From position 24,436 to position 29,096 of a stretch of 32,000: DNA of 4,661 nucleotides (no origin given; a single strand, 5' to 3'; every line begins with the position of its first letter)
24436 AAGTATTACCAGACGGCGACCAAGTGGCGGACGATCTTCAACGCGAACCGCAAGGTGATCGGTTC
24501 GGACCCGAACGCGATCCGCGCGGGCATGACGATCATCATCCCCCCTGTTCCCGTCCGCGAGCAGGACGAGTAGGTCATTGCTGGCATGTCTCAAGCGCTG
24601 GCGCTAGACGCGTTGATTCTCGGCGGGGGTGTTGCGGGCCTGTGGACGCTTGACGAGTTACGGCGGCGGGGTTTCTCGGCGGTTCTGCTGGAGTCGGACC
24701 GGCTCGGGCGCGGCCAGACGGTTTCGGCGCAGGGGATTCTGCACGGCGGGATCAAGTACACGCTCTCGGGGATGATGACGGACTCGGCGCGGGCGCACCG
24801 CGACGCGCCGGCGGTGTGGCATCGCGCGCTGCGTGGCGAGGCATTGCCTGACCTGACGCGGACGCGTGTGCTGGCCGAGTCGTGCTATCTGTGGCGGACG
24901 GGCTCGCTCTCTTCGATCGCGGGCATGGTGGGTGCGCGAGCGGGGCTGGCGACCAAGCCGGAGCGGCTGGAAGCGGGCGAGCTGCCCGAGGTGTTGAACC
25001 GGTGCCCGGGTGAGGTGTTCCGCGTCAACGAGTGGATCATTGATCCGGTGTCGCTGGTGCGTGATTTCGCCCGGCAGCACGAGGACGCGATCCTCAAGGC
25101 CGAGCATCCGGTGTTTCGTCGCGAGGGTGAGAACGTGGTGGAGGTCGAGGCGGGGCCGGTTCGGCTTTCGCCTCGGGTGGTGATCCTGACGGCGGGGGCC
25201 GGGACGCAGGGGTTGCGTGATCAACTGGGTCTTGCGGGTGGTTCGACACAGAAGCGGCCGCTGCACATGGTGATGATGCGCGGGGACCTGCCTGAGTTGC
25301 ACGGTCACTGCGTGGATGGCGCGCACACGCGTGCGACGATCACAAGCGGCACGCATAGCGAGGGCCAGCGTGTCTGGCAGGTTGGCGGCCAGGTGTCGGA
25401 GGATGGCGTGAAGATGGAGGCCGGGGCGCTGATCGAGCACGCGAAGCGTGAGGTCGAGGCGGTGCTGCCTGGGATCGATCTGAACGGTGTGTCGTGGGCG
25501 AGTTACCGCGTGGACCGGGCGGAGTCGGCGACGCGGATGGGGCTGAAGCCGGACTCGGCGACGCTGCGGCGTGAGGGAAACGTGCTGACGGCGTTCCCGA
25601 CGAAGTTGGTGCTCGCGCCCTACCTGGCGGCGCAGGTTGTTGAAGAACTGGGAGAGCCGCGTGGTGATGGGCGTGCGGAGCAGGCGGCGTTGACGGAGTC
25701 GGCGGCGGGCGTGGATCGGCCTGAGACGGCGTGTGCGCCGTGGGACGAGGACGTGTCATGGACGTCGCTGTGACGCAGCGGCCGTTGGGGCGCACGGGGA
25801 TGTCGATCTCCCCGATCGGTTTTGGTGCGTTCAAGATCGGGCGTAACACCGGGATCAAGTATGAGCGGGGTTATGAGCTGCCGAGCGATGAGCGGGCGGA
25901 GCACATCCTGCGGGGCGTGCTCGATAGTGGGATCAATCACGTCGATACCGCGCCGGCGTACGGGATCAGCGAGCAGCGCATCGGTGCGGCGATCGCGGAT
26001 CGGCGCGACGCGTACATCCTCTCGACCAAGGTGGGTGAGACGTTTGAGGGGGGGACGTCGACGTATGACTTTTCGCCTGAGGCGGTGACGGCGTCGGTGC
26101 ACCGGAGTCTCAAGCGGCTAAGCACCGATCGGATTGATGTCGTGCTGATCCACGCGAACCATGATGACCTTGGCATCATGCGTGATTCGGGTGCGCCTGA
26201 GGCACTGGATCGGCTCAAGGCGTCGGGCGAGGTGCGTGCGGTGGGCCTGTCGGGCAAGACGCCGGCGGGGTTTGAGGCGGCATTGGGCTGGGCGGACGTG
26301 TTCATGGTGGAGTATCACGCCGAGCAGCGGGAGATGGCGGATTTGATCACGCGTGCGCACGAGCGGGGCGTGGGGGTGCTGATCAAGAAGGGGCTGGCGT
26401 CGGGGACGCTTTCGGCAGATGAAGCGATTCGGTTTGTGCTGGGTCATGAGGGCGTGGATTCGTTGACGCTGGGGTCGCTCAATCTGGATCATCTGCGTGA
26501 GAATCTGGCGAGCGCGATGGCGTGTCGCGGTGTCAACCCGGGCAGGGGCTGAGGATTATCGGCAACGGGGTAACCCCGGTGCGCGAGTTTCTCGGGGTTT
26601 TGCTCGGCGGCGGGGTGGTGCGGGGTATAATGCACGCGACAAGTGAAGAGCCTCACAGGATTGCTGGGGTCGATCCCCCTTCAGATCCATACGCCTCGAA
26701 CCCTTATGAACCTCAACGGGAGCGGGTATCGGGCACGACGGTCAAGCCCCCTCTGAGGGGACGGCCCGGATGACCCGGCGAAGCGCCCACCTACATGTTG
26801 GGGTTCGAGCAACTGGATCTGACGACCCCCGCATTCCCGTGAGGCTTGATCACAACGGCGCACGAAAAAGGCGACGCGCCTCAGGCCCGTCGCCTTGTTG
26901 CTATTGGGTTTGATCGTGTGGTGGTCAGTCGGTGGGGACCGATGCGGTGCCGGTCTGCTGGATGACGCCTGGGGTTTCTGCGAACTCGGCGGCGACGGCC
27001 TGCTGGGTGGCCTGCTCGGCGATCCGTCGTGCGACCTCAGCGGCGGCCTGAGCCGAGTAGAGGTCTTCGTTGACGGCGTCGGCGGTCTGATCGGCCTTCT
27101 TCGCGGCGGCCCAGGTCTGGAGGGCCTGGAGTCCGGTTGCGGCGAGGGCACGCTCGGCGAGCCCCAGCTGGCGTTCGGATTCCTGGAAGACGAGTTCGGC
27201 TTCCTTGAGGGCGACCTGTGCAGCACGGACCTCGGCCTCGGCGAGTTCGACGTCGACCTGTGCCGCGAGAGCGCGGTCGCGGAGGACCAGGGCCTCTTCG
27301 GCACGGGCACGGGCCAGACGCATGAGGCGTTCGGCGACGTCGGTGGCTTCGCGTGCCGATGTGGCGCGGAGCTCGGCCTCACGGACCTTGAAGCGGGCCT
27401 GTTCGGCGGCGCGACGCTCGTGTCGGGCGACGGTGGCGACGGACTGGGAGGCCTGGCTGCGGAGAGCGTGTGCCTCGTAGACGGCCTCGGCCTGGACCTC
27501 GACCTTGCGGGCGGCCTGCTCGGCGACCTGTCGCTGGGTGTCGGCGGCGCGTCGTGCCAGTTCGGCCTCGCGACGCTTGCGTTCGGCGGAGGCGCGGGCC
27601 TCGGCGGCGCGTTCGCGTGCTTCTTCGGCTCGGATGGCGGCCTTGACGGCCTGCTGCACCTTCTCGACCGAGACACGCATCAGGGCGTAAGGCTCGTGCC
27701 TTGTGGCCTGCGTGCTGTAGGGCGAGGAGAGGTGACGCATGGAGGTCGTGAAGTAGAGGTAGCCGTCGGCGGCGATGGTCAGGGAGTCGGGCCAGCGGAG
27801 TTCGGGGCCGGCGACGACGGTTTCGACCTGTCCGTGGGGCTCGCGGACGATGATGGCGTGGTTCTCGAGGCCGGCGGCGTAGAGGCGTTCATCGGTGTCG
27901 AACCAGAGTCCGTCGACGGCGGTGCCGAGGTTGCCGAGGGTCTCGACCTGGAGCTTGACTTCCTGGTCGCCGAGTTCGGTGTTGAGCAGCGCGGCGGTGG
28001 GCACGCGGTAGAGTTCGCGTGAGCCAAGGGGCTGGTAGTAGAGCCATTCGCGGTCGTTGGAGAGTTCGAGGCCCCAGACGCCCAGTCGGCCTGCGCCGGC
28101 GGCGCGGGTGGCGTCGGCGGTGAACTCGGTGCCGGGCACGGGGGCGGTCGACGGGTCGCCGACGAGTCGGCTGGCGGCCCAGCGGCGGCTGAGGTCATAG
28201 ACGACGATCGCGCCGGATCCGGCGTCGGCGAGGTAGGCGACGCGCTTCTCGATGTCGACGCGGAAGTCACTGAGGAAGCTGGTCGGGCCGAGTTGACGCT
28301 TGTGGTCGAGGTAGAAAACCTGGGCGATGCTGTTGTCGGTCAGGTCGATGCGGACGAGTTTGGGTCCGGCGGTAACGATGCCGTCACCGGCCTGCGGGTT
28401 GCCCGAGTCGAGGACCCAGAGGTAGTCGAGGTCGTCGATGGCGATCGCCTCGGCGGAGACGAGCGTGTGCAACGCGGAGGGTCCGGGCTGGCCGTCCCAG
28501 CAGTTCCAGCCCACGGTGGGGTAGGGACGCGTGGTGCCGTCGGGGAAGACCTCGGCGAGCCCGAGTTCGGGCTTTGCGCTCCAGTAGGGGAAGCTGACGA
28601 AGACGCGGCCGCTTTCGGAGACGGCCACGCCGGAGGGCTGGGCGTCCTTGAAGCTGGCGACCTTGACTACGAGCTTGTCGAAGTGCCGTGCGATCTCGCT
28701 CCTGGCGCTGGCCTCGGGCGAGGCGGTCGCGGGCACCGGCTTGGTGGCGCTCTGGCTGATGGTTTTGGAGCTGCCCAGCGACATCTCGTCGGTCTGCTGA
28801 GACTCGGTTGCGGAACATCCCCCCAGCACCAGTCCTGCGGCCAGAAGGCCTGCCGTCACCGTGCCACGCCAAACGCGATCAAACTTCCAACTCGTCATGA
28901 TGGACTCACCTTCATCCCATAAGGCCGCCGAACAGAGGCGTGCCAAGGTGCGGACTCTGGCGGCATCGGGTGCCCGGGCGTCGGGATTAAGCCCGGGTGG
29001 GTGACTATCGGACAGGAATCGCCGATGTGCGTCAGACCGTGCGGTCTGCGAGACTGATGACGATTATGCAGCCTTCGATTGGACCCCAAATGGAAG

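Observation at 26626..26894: Rod-like structure of about 200 nt (closing stem, open bubble, terminal stem) in the only large intergenic gap: candidate 6S-like RNA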

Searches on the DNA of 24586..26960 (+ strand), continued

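Call 74: search_with_rna_model(model_id=R2, sources=[window, L001, L002, L003, L004, L005, L006, L007, L008, L009, L010, L011, L012, L013, L014, L015, L016, L017, L018, L019, L020, L021, L022, L023, L024, L025, L026, L027, L028, L029, L030, L031, L032, L033, L034, L035, L036, L037, L038, L039, L040, L041, L042, L043, L044, L045, L046, L047, L048, L049, L050, L051, L052, L053, L054, L055, L056, L057, L058, L059, L060, L061, L062, L063, L064, L065, L066, L067, L068, L069, L070, L071, L072, L073, L074, L075, L076, L077, L078, L079, L080, L081, L082, L083, L096, L097, L098, L100, L101, L102, L103], max_evalue=1)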
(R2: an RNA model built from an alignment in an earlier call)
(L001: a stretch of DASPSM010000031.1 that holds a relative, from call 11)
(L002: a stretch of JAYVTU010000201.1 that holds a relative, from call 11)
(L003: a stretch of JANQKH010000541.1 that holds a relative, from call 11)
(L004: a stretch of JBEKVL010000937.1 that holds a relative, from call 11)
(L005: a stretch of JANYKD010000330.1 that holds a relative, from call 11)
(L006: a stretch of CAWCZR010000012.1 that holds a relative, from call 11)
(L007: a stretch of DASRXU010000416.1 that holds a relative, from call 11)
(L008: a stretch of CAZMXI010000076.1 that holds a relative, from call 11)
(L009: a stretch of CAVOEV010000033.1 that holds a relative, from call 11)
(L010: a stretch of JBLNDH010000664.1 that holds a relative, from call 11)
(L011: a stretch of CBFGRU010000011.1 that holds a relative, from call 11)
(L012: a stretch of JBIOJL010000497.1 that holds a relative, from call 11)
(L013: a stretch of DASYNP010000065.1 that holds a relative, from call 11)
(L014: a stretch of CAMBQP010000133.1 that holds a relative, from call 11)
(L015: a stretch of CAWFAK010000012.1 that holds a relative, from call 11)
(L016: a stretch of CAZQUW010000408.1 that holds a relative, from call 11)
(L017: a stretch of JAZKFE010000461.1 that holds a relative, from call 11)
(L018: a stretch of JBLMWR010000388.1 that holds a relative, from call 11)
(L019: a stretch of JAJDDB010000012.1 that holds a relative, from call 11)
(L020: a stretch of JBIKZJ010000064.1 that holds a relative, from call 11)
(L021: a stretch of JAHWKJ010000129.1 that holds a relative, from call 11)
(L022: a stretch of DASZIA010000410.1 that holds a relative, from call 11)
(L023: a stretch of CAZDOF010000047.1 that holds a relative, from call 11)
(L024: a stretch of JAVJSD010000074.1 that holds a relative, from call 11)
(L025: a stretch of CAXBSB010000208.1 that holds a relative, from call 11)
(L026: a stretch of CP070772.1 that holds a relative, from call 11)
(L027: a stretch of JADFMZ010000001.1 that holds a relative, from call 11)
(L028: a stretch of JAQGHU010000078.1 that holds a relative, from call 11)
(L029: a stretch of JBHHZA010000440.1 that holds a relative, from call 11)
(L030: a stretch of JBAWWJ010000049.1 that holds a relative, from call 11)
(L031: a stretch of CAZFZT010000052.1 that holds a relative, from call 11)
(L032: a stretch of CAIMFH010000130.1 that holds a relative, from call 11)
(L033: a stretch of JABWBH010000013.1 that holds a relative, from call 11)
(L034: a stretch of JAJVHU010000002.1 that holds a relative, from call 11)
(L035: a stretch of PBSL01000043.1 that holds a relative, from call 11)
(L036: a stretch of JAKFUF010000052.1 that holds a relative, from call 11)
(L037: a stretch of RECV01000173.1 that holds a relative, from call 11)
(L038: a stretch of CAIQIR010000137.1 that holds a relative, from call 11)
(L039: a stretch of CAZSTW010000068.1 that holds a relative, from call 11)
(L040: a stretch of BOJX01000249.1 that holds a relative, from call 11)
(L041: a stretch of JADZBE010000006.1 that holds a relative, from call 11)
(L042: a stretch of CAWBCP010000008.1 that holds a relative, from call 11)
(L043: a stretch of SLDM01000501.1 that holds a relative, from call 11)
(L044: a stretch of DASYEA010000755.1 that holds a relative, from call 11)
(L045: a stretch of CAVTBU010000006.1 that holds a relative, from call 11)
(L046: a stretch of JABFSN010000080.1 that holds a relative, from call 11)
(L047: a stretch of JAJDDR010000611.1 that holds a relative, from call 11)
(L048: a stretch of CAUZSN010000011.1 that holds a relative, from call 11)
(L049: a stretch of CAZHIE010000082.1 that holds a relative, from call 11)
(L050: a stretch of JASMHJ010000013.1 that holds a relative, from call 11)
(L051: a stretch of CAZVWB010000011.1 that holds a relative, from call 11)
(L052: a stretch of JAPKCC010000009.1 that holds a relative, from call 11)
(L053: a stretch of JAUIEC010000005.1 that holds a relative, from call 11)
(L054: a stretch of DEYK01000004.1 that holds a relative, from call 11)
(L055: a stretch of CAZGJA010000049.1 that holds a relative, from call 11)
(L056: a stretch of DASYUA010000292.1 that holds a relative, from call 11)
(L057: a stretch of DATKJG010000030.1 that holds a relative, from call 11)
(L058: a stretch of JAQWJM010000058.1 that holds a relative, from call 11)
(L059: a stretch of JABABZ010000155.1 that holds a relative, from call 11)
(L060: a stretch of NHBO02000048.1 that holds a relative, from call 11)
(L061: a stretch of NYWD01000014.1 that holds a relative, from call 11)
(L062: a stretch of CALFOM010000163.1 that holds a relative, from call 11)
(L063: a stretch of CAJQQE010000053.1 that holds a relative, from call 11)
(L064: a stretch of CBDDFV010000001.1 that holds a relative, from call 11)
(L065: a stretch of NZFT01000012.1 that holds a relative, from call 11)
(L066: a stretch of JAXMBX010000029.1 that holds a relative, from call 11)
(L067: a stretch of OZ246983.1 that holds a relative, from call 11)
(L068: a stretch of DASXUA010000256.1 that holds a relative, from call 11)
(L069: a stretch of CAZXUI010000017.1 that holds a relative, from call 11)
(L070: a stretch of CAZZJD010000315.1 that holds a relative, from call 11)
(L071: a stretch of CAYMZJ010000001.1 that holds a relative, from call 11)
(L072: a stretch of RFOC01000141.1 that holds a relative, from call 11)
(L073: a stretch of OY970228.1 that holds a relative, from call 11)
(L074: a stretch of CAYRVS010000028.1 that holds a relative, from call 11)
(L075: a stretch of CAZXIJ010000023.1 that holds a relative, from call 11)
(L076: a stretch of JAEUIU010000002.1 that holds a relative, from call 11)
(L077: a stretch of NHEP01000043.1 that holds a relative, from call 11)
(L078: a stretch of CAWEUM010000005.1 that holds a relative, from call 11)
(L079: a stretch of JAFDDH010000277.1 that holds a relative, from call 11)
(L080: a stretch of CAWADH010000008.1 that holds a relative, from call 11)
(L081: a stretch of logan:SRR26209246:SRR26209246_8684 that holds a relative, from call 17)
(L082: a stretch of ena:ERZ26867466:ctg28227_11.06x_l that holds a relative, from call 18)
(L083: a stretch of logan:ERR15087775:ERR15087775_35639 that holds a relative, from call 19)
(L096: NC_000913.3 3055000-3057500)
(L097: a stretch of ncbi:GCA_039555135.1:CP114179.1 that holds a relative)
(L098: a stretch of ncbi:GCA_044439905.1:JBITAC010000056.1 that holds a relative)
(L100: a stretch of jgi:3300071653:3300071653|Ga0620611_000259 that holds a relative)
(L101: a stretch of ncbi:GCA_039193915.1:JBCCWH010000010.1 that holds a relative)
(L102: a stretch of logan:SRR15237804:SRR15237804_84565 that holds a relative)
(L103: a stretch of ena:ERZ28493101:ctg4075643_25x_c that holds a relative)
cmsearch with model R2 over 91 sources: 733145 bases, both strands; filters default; matches with E-value up to 1: 8.
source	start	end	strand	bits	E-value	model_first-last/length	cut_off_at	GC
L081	5922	6063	+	154.9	1.8e-40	1-142/142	no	0.64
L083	2165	2309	+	151.6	1.5e-39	1-142/142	no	0.61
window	26679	26824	+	147.5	2.3e-38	1-142/142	no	0.62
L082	5917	6059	+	145.5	8.2e-38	1-142/142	no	0.66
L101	8104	8262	+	134.4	1.1e-34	1-142/142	no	0.65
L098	8883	9051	+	132.3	4.2e-34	1-142/142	no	0.65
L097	8906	9075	+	128.7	4.3e-33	1-142/142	no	0.65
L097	12373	12477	+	14.6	0.52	1-142/142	no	0.63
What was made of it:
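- Tried and rejected: A 142-position core model (R2) found nothing new (call 74).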

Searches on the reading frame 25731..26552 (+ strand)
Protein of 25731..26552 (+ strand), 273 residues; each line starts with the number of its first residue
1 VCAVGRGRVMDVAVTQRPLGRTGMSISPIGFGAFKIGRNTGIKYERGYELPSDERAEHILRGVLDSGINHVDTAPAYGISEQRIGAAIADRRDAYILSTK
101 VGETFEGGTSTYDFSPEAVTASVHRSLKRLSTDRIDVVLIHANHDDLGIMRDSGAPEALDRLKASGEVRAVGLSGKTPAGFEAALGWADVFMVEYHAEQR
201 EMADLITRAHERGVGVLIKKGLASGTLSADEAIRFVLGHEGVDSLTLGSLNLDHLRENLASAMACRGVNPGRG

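Call 8: search_protein_families(library=pfam, proteins=[window:25731-26552:+])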
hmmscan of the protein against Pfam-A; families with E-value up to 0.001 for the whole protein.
window:25731-26552:+ (273 aa): 1 family
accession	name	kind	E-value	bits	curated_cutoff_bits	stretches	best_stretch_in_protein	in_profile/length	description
PF00248.27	Aldo_ket_red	-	1.9e-32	113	24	1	28-229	1-199/291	Aldo/keto reductase family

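Call 11: find_related_loci(query=window:25731-26549:+, collection=genome_contigs, flank=4000)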
Query window:25731-26549:+ (273 aa) in genome_contigs; peptide patterns used: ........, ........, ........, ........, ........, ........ (x = any residue, [..] = any of these).
178 stretches matched a pattern; 92 encode a relative of the query (tblastn E <= 1e-3); the best 80 are kept; 80 distinct loci.
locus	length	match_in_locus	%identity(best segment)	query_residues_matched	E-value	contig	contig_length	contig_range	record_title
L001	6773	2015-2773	59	10-262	7e-91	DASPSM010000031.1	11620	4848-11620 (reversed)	MAG TPA_asm: Planctomycetaceae bacterium isolate SMAG_U12251 k141_1625866, whole genome shotgun sequence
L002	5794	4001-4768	58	14-272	9e-91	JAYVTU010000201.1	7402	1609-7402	MAG: Planctomycetota bacterium isolate GL74_UP_metabat_107_sub GL74_UP_metabat_107_sub_200, whole genome shotgun sequenc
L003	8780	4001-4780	53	1-264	1e-89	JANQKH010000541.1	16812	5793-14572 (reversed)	MAG: Phycisphaeraceae bacterium isolate PL25a_bin.150 k99_2610378, whole genome shotgun sequence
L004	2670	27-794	55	4-259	2e-91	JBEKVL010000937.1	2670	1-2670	MAG: Tepidisphaeraceae bacterium isolate SPRUCE 603 SPRUCE_603_937, whole genome shotgun sequence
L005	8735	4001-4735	57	16-260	4e-89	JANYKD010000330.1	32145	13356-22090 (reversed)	MAG: Phycisphaerales bacterium isolate GL140_5_metabinner_131_sub GL140_5_k141_2453484, whole genome shotgun sequence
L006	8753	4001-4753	59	12-262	7e-89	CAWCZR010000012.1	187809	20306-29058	MAG: uncultured Planctomycetaceae bacterium isolate MFD01716.bin.2.82 genome assembly, contig: contig_40256, whole genom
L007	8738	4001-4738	59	17-262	7e-89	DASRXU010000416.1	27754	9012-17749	MAG TPA_asm: Planctomycetaceae bacterium isolate SMAG_U12732 k141_1833702, whole genome shotgun sequence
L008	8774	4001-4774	55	4-266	5e-88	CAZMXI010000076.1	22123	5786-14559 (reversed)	MAG TPA_asm: uncultured Tepidisphaeraceae bacterium isolate SRP192927_co7_621 genome assembly, contig: NODE_4082_length_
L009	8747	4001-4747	57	14-262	7e-88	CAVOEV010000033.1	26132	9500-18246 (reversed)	MAG: Planctomycetota bacterium isolate CBN3_331.30 genome assembly, contig: Ga0302139_10000198, whole genome shotgun seq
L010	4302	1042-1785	57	14-262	7e-88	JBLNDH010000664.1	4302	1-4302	MAG: Bacillota bacterium isolate MAG104 PRJNA950955_bin13_renamed_663, whole genome shotgun sequence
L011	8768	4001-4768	54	1-259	2e-86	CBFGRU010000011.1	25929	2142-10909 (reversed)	MAG TPA_asm: uncultured Phycisphaerales bacterium isolate SRR17295755_metabat2_88 genome assembly, contig: ERZ23329302.1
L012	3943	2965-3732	55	4-259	4e-86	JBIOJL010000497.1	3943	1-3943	MAG: Tepidisphaerales bacterium isolate GcC5-30 k141_1801982_length_3943_cov_28.0000, whole genome shotgun sequence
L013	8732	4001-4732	61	18-261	8e-86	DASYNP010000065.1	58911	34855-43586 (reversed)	MAG TPA_asm: Planctomycetaceae bacterium isolate SMAG_U4406 k141_4427559, whole genome shotgun sequence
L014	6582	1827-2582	54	15-266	3e-85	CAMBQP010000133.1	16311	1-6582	MAG: Schlesneria paludicola DSM 18645 isolate GE-03apr19-10 genome assembly, contig: GE-03apr19-C5167, whole genome shot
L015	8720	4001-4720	58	17-256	4e-85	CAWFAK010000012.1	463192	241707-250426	MAG: uncultured Planctomycetaceae bacterium isolate MFD00964.bin.2.177 genome assembly, contig: contig_75728, whole geno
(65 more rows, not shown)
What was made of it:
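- Tried and rejected: Reductase-gene scan of genome_contigs (call 11): it gave 80 loci with 44-61% identical reductases.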

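Call 14: find_encoding_contigs(protein=window:25731-26552:+, flank=6000, max_places=10)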
Protein window:25731-26552:+ (273 aa): no gene with exactly this product is on record in the collection.

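Call 16: find_homologous_proteins(query=window:25731-26549:+, max_evalue=1e-30)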
Query window:25731-26549:+ (273 aa): 1704 proteins with E <= 1e-30 among 4441 candidates; the best 120 are listed.
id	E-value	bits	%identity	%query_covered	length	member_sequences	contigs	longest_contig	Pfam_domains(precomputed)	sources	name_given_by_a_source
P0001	4.0e-168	575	100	97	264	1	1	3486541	PF00248.28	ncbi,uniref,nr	ncbi:aldo/keto reductase [Mucisphaera calidilacus]|uniref:D-threo-aldose 1-dehydrogenase n=1 Tax=Muc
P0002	2.2e-110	386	68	93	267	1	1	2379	PF00248.28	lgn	-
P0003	1.7e-106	373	68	96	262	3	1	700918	PF00248.28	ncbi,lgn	ncbi:MAG: aldo/keto reductase [Phycisphaeraceae bacterium]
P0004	2.8e-104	366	69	91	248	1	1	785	PF00248.28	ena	-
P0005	1.8e-101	357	64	96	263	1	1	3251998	PF00248.28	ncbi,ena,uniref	ncbi:aldo/keto reductase [Mucisphaera sp.]|uniref:aldo/keto reductase n=1 Tax=Mucisphaera sp. TaxID=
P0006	9.1e-94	332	61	93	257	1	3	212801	PF00248.28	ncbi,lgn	-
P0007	9.6e-93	328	61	90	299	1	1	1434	PF00248.28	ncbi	-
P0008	1.6e-92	328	61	92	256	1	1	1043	PF00248.28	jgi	jgi:aryl-alcohol dehydrogenase-like predicted oxidoreductase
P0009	1.4e-91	325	61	94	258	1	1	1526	PF00248.28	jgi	-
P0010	2.1e-91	324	61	89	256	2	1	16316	PF00248.28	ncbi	-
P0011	1.1e-90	322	61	93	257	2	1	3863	PF00248.28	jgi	-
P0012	8.3e-90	319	59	94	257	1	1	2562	PF00248.28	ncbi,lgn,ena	-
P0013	1.0e-89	318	61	90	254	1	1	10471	PF00248.28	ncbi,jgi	ncbi:MAG: aldo/keto reductase [Planctomycetota bacterium]|jgi:aryl-alcohol dehydrogenase-like predic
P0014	1.4e-89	318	62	89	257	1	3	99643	PF00248.28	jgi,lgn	-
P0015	1.8e-89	318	59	93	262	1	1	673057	PF00248.28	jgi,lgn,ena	-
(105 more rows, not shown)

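Call 17: find_encoding_contigs(protein=P0003, flank=5000, max_places=3)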
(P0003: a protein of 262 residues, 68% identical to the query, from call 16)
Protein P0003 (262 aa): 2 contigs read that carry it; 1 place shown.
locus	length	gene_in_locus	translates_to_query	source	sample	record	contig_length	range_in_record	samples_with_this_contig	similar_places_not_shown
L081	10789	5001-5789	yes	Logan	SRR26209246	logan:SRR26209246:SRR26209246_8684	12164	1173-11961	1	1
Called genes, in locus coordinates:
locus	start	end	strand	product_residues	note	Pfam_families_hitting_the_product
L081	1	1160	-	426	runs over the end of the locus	PF01595:CNNM, PF00571:CBS (weak), PF03471:CorC_HlyC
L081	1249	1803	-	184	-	PF02130:YbeY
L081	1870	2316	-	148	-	PF13581:HATPase_c_2, PF02518:HATPase_c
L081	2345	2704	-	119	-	PF01740:STAS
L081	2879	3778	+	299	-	PF01476:LysM (weak), PF23457:LysM2_NFP (weak)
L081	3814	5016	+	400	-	PF01266:DAO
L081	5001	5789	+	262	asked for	PF00248:Aldo_ket_red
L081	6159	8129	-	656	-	PF03022:MRJP, PF08450:SGL (weak)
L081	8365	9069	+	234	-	PF06452:CBM9_1, PF16011:CBM9_2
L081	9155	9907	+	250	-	-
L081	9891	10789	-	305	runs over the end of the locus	PF01479:S4, PF00849:PseudoU_synth_2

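Call 18: find_encoding_contigs(protein=P0005, flank=5000, max_places=3)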
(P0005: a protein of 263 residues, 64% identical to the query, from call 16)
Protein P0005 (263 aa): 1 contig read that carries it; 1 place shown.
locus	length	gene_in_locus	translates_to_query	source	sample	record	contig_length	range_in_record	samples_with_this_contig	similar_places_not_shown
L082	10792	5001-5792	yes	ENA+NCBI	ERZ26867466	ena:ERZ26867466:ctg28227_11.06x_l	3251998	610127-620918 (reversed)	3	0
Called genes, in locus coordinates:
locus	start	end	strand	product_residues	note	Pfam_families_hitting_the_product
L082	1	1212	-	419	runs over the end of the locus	PF01595:CNNM, PF00571:CBS, PF03471:CorC_HlyC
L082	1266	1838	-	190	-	PF02130:YbeY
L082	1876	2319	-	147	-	PF13581:HATPase_c_2, PF02518:HATPase_c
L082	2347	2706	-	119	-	PF01740:STAS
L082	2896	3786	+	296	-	PF01476:LysM (faint), PF05489:Phage_tail_X (faint), PF23457:LysM2_NFP (weak)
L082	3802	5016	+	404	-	PF01266:DAO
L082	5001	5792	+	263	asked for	PF00248:Aldo_ket_red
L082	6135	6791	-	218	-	PF14681:UPRTase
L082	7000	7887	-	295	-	PF01261:AP_endonuc_2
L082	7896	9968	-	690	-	-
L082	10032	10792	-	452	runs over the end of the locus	PF05201:GlutR_N, PF01488:Shikimate_DH, PF00745:GlutR_dimer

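Call 19: find_encoding_contigs(protein=P0002, flank=5000, max_places=3)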
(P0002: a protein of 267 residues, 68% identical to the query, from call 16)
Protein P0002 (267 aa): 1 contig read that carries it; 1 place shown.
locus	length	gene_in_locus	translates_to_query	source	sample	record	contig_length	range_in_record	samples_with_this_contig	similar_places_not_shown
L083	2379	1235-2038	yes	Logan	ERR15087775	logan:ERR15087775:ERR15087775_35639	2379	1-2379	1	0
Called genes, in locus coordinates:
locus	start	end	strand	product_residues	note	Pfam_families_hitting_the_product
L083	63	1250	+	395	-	PF01266:DAO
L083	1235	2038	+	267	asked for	PF00248:Aldo_ket_red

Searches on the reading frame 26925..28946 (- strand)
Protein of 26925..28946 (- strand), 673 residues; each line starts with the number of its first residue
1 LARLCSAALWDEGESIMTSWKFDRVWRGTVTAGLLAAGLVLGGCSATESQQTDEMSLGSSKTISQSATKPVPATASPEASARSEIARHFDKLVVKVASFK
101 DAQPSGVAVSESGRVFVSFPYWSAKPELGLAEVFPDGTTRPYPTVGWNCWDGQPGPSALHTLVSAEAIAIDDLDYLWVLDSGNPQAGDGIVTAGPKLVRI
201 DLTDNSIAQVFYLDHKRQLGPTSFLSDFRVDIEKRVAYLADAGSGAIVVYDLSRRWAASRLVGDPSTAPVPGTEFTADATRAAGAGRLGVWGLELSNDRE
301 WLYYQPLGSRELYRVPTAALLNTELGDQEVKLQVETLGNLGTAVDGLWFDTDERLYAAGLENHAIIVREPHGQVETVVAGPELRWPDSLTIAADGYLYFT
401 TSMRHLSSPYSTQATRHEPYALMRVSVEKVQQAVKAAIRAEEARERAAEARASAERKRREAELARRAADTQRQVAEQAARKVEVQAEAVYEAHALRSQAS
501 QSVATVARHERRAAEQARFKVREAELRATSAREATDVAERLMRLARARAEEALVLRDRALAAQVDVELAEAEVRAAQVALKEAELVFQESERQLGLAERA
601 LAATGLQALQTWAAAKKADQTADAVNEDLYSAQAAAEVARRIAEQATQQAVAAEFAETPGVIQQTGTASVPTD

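Call 8: search_protein_families(library=pfam, proteins=[window:26925-28946:-])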
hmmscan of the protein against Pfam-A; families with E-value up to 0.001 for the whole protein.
window:26925-28946:- (673 aa): 2 families
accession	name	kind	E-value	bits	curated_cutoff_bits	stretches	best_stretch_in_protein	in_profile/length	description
PF03022.22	MRJP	-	8.2e-28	98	19.8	1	163-399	1-252/288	Major royal jelly protein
PF08450.18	SGL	-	0.00021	21.4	26.3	0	292-402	138-245/246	SMP-30/Gluconolactonase/LRE-like region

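Call 15: find_encoding_contigs(protein=window:26925-28946:-, flank=6000, max_places=10)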
Protein window:26925-28946:- (673 aa): no gene with exactly this product is on record in the collection.
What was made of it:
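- Tried and rejected: Exact-protein look-ups (calls 14, 15): they failed because the first in-frame start codon is not the annotated start.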
